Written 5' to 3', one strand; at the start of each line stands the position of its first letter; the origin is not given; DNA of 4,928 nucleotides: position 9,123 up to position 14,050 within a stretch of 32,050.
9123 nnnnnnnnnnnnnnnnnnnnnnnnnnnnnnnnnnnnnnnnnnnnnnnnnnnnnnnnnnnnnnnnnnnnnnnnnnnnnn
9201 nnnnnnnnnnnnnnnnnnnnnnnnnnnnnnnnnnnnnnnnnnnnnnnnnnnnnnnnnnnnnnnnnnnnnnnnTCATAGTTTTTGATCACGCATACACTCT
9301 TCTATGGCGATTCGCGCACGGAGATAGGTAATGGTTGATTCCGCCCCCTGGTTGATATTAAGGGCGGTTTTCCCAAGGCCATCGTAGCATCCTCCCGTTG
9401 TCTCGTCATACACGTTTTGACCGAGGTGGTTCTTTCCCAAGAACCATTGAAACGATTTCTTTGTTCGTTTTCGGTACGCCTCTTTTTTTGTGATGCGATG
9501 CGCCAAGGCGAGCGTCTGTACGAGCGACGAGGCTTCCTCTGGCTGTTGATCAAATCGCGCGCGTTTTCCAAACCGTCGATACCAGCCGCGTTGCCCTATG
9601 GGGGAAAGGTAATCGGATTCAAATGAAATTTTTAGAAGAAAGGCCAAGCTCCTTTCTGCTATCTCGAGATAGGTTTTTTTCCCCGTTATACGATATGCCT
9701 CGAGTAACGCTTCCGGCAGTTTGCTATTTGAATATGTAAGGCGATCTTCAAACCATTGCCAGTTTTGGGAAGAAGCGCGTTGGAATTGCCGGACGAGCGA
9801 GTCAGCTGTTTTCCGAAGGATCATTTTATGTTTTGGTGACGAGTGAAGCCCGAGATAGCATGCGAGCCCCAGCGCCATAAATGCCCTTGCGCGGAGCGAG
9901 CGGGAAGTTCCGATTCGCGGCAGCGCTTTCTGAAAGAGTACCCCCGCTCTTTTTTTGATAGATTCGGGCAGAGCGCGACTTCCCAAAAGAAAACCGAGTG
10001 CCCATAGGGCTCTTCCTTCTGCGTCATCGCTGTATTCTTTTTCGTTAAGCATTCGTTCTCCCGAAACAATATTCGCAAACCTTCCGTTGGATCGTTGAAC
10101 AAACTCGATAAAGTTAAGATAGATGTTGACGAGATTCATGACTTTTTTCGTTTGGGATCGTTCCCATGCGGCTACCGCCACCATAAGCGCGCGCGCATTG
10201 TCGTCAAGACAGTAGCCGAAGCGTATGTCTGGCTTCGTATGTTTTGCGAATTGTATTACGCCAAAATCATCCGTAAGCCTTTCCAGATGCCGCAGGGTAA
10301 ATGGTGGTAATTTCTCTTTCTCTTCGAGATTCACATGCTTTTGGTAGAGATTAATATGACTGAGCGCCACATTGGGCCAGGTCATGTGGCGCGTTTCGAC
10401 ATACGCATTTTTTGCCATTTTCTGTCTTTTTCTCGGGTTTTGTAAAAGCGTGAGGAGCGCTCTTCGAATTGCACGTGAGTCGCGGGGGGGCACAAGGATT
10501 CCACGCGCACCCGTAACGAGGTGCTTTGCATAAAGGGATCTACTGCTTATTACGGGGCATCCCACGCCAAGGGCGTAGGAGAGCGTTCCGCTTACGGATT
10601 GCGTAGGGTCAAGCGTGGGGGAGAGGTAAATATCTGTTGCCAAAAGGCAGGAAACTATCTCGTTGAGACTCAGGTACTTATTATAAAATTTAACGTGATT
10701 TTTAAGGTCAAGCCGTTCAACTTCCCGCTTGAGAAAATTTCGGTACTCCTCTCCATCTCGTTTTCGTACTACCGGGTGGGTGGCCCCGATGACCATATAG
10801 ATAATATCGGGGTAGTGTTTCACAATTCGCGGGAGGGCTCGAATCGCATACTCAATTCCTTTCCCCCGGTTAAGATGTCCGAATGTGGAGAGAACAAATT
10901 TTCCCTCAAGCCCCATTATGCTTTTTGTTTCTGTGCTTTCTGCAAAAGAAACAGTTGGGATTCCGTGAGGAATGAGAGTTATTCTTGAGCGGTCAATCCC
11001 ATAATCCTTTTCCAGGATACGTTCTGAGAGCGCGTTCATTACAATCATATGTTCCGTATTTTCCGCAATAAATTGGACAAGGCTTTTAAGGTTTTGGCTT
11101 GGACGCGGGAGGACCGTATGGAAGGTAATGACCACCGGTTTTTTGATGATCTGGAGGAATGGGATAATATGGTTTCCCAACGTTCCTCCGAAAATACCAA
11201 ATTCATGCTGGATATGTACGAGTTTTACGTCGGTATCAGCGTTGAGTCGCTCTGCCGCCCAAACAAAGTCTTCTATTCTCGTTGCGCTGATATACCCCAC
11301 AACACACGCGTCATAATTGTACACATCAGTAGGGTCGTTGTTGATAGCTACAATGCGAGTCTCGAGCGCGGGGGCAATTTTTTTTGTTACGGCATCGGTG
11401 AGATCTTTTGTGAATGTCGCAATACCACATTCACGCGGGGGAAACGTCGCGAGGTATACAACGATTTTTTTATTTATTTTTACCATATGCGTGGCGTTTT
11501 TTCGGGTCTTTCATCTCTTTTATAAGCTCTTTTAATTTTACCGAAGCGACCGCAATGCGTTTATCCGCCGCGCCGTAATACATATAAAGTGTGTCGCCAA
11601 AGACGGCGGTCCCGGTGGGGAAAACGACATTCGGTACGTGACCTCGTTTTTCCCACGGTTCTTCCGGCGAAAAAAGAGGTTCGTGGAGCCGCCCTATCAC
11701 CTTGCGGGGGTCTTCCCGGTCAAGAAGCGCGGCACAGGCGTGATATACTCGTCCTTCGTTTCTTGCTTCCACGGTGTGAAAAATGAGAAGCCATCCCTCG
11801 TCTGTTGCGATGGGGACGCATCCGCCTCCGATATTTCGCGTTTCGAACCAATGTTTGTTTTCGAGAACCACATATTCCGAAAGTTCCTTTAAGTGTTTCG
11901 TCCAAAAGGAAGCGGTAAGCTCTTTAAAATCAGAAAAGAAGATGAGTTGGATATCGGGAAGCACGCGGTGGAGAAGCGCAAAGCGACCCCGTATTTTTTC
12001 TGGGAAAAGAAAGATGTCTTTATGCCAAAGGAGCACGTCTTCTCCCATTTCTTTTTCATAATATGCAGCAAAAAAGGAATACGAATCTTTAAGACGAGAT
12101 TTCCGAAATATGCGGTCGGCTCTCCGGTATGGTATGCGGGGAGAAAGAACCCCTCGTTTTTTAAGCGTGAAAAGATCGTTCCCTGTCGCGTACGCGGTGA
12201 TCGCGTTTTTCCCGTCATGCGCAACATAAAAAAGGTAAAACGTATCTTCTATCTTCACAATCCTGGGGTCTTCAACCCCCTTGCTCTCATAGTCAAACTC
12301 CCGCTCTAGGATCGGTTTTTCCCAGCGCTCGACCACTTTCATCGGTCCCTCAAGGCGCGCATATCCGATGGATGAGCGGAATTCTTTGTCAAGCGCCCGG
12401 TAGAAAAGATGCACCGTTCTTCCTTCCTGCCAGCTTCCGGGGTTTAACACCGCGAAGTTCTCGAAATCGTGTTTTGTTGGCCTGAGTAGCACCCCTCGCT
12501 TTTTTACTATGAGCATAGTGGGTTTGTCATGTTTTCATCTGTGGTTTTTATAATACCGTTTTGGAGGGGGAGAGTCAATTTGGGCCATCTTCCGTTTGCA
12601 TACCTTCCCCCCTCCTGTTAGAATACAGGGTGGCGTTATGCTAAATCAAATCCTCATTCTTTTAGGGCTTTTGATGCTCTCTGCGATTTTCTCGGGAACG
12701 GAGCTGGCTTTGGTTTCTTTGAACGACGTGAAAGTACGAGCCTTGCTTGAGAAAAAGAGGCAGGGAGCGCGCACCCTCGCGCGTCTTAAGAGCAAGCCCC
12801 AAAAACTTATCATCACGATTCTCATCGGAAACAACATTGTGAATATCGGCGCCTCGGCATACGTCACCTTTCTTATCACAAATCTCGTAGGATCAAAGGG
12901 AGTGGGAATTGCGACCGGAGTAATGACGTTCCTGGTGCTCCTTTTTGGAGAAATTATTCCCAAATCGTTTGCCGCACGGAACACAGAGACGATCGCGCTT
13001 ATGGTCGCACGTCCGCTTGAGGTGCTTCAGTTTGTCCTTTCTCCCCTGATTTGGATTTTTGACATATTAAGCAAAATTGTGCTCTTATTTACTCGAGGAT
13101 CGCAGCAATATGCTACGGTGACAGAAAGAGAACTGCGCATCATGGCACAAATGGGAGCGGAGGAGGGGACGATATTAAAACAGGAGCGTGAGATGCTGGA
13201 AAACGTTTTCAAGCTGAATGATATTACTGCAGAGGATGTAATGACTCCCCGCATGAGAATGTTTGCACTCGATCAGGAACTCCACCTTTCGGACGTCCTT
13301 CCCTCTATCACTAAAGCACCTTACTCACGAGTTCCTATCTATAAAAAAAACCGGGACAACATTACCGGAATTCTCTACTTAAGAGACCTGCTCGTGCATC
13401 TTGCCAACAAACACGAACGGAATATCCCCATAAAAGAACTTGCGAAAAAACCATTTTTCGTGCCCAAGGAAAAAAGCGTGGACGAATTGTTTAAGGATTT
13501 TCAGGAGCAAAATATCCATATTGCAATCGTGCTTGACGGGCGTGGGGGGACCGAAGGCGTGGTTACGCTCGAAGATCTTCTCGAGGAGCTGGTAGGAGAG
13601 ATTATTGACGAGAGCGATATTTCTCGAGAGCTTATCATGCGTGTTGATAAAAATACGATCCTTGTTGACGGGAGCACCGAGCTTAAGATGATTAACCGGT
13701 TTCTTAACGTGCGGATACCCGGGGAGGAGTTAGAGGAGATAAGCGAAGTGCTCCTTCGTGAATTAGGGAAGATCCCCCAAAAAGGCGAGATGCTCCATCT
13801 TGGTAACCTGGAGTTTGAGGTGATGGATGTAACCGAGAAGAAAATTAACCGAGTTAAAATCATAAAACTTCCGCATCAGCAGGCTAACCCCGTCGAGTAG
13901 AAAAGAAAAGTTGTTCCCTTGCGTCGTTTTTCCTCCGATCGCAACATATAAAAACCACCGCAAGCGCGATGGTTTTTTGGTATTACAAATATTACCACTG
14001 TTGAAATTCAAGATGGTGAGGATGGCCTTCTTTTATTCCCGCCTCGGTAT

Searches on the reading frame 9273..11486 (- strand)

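Call 33: search_protein_families(library=pfam, proteins=[window:9273-11486:-], max_evalue=0.001)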
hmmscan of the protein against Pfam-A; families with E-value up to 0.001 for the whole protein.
window:9273-11486:- (737 aa): 5 families
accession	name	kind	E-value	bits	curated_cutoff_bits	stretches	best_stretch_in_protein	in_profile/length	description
PF00534.26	Glycos_transf_1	-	2.3e-19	70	26.4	1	194-362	13-170/172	Glycosyl transferases group 1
PF13692.12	Glyco_trans_1_4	-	2.4e-15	57.5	27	1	198-350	3-142/142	Glycosyl transferases group 1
PF13439.12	Glyco_transf_4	-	6.5e-09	36.5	28.5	1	73-178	59-168/170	Glycosyltransferase Family 4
PF13524.12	Glyco_trans_1_2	-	0.00016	22.1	25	1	267-366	30-130/144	Glycosyl transferase-like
PF07470.19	Glyco_hydro_88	-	0.00037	20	26.6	1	561-686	6-110/352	Glycosyl Hydrolase Family 88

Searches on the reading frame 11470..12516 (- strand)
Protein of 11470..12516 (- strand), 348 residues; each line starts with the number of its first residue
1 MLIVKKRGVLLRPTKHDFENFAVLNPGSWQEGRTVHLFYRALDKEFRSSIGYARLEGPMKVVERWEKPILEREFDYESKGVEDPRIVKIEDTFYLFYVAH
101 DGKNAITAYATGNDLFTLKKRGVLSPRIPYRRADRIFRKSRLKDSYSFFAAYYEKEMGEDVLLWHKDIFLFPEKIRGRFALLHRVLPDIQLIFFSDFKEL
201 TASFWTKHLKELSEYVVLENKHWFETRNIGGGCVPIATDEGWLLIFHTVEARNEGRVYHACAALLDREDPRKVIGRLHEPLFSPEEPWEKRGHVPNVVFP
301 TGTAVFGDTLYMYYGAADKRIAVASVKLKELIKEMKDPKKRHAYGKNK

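Call 34: search_protein_families(library=pfam, proteins=[window:11470-12516:-], max_evalue=0.001)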
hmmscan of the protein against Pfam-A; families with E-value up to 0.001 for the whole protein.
window:11470-12516:- (348 aa): 1 family
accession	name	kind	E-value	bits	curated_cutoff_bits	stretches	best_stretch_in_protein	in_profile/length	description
PF04041.19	Glyco_hydro_130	-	6.6e-50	170.3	26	1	23-336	35-319/320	beta-1,4-mannooligosaccharide phosphorylase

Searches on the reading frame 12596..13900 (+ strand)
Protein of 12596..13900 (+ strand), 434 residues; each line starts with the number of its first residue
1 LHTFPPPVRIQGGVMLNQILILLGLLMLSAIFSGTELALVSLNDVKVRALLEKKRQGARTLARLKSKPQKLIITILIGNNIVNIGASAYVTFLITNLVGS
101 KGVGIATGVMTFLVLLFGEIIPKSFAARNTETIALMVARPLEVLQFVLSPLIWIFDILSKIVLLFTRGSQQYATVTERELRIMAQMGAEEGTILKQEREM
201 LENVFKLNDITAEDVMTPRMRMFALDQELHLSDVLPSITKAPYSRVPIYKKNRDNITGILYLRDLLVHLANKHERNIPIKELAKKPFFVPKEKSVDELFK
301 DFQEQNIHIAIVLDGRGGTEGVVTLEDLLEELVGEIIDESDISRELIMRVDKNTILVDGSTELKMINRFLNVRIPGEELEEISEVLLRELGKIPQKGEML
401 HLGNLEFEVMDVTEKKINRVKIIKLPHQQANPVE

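Call 34: search_protein_families(library=pfam, proteins=[window:12596-13900:+], max_evalue=0.001)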
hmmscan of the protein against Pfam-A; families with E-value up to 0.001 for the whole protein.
window:12596-13900:+ (434 aa): 3 families
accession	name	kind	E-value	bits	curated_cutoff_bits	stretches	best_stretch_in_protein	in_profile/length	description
PF01595.25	CNNM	-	4.5e-54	183.3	28.4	1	20-197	1-181/181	Cyclin M transmembrane N-terminal domain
PF03471.22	CorC_HlyC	-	1.8e-16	60.3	27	1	350-424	3-79/81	Transporter associated domain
PF00571.33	CBS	-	3.8e-15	56.4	24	2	280-333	2-56/57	CBS domain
